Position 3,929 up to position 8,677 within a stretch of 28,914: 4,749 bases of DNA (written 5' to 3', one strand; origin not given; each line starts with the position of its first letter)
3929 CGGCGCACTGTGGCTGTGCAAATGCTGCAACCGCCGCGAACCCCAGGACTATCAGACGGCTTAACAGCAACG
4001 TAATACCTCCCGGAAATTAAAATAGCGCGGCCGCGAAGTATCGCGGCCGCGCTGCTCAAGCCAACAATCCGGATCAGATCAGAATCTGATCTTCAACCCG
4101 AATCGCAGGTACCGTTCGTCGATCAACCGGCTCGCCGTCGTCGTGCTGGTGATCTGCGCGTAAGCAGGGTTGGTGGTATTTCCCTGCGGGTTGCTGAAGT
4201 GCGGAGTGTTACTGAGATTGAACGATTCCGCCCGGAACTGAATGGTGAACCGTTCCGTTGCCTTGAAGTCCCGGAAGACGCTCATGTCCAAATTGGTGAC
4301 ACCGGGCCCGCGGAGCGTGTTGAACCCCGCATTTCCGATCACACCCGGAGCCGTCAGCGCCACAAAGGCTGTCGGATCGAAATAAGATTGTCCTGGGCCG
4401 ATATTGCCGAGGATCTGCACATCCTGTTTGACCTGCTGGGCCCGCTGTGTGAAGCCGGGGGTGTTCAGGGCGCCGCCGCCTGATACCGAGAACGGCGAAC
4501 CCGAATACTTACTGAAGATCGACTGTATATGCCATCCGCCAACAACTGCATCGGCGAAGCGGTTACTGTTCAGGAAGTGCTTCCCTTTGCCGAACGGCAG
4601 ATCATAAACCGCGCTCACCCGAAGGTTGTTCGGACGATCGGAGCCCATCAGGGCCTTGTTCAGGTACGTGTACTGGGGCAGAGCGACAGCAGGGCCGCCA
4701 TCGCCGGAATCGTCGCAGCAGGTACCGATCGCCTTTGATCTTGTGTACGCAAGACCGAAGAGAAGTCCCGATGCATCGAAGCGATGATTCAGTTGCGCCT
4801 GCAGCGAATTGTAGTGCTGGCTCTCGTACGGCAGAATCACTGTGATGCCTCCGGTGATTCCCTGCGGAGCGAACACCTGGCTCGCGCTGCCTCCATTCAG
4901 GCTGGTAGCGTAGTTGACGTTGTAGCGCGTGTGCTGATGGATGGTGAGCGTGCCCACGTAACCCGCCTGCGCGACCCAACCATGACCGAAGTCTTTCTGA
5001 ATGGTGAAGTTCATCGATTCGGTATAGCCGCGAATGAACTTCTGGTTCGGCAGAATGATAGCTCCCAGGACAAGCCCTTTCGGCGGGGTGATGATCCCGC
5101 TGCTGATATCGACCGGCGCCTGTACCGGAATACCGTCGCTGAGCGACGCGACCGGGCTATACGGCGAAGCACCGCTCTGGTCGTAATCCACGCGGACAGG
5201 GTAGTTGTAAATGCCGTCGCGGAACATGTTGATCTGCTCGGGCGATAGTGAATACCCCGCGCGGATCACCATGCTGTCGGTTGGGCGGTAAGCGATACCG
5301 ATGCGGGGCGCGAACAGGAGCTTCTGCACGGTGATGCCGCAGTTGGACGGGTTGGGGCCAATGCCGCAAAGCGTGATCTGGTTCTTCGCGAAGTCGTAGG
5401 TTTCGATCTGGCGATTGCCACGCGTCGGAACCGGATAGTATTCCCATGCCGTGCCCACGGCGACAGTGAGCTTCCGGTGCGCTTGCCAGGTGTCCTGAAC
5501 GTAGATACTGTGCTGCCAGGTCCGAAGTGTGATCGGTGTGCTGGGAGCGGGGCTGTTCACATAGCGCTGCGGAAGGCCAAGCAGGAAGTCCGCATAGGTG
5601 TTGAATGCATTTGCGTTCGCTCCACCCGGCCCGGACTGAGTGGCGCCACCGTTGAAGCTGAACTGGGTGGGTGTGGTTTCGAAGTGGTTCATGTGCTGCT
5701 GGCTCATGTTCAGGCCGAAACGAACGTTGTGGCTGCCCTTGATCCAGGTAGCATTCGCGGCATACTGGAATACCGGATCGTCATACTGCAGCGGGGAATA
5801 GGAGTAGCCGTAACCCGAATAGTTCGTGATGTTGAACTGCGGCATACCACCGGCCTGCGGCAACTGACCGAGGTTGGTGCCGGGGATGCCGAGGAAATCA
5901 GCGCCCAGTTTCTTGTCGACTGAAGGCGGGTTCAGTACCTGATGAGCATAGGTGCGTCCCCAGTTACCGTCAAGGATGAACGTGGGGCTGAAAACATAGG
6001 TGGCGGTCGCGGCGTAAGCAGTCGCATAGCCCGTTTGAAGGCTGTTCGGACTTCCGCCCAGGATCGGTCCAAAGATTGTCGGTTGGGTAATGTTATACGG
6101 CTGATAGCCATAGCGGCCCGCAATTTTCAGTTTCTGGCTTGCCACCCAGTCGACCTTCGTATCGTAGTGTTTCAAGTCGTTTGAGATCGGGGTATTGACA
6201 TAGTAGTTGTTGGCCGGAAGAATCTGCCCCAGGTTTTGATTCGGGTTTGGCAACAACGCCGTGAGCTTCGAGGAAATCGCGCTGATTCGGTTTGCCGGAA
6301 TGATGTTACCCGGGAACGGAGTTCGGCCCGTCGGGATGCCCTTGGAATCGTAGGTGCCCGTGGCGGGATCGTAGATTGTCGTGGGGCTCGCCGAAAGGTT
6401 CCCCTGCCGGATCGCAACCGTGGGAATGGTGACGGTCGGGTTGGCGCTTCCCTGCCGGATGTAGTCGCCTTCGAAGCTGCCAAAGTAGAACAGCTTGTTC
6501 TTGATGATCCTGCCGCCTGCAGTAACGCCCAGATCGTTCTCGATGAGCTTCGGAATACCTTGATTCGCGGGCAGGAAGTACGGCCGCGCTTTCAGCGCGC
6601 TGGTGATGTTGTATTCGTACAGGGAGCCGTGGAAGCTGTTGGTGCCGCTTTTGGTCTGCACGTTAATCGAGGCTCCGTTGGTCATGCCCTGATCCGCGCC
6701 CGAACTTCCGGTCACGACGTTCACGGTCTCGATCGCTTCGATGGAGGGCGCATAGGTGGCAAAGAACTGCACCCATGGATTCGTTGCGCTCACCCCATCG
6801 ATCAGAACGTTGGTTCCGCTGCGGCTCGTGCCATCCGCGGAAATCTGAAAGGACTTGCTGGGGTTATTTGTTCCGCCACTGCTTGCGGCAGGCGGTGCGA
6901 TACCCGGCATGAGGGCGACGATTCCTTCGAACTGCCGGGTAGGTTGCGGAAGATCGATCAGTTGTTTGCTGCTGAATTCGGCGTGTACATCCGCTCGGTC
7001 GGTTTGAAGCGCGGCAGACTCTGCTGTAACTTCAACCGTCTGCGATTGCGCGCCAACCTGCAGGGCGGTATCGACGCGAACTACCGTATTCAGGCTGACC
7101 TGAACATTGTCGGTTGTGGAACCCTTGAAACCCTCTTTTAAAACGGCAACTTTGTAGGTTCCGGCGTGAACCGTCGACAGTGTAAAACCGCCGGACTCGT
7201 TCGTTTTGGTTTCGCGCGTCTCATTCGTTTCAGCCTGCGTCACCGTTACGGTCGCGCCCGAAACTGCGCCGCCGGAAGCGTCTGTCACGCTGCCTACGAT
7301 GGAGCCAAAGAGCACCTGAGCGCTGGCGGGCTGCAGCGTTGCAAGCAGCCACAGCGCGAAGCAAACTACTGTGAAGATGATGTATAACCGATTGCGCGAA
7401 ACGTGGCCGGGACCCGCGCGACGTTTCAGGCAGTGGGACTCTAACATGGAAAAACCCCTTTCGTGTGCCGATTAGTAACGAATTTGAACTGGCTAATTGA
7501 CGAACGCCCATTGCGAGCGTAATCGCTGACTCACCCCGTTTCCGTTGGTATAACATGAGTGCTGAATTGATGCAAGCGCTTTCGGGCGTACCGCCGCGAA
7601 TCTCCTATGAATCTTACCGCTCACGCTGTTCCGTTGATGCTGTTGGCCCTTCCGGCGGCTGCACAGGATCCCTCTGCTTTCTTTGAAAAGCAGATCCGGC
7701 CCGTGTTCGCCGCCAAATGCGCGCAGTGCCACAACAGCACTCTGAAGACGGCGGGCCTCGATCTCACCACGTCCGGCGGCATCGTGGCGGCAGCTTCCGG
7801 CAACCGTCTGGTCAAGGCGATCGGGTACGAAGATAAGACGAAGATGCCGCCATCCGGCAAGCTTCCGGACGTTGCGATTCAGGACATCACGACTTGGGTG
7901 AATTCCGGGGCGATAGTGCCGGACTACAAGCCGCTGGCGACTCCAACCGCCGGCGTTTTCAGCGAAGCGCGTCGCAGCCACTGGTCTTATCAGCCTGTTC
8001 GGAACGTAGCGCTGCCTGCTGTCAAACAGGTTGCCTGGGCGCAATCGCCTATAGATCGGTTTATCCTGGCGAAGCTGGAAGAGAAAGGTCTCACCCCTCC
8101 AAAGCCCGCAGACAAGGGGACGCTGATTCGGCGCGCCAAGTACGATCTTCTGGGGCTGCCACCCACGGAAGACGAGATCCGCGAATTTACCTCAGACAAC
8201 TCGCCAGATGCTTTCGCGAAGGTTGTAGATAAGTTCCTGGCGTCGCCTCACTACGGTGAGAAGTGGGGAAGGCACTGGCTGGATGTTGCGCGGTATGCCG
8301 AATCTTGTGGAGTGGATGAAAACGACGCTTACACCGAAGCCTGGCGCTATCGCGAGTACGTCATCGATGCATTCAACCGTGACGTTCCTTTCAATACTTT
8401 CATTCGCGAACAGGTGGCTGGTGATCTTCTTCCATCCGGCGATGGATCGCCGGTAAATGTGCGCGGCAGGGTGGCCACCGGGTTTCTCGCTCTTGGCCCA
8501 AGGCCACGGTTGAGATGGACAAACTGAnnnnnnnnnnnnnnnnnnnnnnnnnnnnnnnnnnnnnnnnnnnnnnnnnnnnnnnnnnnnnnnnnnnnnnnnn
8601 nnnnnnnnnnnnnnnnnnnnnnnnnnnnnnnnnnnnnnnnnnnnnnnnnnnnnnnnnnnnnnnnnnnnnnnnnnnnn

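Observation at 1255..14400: Three matching LacI operators tie lacI, TBDR, PSCyt/DUF1501 and PQQ/cytochrome c into one predicted regulon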

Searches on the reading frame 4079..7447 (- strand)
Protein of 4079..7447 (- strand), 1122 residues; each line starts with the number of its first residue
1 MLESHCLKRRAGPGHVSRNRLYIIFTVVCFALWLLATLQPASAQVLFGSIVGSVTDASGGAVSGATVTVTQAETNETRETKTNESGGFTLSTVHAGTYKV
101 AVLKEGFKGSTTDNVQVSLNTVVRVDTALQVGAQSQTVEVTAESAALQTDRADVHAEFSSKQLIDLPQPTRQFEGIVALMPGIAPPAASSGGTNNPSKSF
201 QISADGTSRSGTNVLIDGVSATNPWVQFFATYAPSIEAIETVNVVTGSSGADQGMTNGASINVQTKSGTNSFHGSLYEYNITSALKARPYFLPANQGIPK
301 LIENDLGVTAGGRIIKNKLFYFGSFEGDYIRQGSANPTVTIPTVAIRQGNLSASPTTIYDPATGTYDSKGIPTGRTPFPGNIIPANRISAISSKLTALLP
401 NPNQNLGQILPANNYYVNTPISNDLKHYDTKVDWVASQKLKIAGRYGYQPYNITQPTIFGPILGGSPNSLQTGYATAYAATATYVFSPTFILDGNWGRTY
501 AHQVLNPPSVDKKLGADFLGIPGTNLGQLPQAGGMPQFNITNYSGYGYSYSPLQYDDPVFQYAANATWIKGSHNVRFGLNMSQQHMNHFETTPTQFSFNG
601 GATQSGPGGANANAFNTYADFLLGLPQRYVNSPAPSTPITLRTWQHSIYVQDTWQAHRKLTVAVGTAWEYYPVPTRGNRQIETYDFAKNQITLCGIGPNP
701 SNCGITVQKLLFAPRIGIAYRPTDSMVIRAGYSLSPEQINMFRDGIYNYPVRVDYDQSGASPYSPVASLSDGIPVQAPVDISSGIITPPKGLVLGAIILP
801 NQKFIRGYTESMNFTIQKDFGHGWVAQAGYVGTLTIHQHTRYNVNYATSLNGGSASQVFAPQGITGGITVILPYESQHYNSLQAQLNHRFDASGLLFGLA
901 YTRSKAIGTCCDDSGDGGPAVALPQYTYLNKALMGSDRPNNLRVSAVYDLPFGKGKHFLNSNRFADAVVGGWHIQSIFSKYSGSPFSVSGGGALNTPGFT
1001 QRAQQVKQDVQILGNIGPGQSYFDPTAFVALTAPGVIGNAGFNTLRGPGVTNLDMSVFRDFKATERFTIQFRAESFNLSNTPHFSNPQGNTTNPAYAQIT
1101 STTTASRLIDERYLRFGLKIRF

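Call 5: search_protein_families(library=pfam, proteins=[window:4079-7447:-])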
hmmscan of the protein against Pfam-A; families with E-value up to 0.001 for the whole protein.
window:4079-7447:- (1122 aa): 8 families
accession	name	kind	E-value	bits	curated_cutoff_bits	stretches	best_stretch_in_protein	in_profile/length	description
PF25183.1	OMP_b-brl_4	-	1.2e-210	702.5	30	1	265-1109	2-837/838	Outer membrane beta barrel domain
PF13620.12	CarboxypepD_reg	-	8.9e-17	61.7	32.3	1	49-130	1-82/82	Carboxypeptidase regulatory-like domain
PF00593.30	TonB_dep_Rec_b-barrel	-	4.4e-08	33.8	27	1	547-733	48-238/436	TonB dependent receptor-like, beta-barrel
PF07715.20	Plug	-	1.1e-06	29.5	23.9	1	168-257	20-103/107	TonB-dependent Receptor Plug Domain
PF14686.12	fn3_3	-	2.4e-05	24.5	24.4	1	79-118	28-68/75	Polysaccharide lyase family 4, domain II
PF13715.12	CarbopepD_reg_2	-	3.1e-05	24.4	32.2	1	50-125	1-72/88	CarboxypepD_reg-like domain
PF17802.7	SpaA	-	0.00026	21.5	23.1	1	50-101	3-57/91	Prealbumin-like fold domain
PF17210.9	SdrD_B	-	0.00045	20.8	29.7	0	55-113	17-76/112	SdrD B-like domain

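Call 42: search_protein_families(library=ncbifam, proteins=[window:4082-7447:-], max_evalue=1e-10)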
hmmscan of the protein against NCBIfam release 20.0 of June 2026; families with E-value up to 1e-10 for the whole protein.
window:4082-7447:- (1122 aa): 0 families

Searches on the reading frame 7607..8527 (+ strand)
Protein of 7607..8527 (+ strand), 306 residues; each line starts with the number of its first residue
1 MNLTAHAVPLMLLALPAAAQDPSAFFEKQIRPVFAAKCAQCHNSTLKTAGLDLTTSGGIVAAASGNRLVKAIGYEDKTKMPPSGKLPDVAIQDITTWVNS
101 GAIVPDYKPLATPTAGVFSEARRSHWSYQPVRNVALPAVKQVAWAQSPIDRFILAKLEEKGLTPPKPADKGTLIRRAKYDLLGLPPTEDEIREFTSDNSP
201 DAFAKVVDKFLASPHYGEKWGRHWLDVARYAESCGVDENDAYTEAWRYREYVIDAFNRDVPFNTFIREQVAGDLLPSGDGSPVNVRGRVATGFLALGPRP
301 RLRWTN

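Call 5: search_protein_families(library=pfam, proteins=[window:7607-8527:+])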
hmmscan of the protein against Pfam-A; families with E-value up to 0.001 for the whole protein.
window:7607-8527:+ (306 aa): 3 families
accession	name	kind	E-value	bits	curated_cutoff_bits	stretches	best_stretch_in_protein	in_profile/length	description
PF07583.16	PSCyt2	-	1.5e-57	195.4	29.8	1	148-298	1-146/209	Protein of unknown function (DUF1549)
PF13442.11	Cytochrome_CBB3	-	1.8e-05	25.4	27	1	30-98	6-68/68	Cytochrome C oxidase, cbb3-type, subunit III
PF07635.16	PSCyt1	-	0.00086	20.3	22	0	38-84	1-59/59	Planctomycete cytochrome C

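Call 42: search_protein_families(library=ncbifam, proteins=[window:7607-8524:+], max_evalue=1e-10)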
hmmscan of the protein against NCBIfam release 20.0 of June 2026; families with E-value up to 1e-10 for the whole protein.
window:7607-8524:+ (306 aa): 0 families

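Call 68: find_related_loci(query=window:7607-8524:+, collection=metagenome_contigs, flank=6000)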
Query window:7607-8524:+ (306 aa) in metagenome_contigs; peptide patterns used: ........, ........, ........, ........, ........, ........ (x = any residue, [..] = any of these).
600 stretches matched a pattern (row limit reached: there are more); 476 encode a relative of the query (tblastn E <= 1e-3); the best 80 are kept; 80 distinct loci.
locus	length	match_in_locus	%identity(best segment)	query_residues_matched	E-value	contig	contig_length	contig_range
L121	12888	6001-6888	56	21-299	2e-108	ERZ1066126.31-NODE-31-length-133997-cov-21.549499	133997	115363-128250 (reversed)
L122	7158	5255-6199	53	5-299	5e-107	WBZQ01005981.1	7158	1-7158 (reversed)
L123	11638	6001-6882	55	19-299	5e-104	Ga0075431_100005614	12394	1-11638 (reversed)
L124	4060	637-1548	52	14-299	4e-102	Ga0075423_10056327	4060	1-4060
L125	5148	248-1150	52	20-299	2e-100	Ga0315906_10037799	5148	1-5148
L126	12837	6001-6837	54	10-299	1e-99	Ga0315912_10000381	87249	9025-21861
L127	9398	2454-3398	50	8-299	2e-99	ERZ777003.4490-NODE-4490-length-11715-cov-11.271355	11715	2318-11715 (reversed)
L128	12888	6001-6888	51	7-300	3e-99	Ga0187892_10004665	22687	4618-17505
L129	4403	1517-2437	52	10-299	3e-98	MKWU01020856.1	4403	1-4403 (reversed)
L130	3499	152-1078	51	3-299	5e-99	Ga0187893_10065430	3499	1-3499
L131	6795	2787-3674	49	10-299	4e-96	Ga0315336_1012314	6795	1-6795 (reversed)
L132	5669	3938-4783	53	10-299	1e-95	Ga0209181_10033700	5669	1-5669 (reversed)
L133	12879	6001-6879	50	8-299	3e-95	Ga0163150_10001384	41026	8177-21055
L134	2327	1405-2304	52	20-299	7e-99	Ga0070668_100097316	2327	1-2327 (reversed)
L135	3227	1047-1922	49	23-300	2e-95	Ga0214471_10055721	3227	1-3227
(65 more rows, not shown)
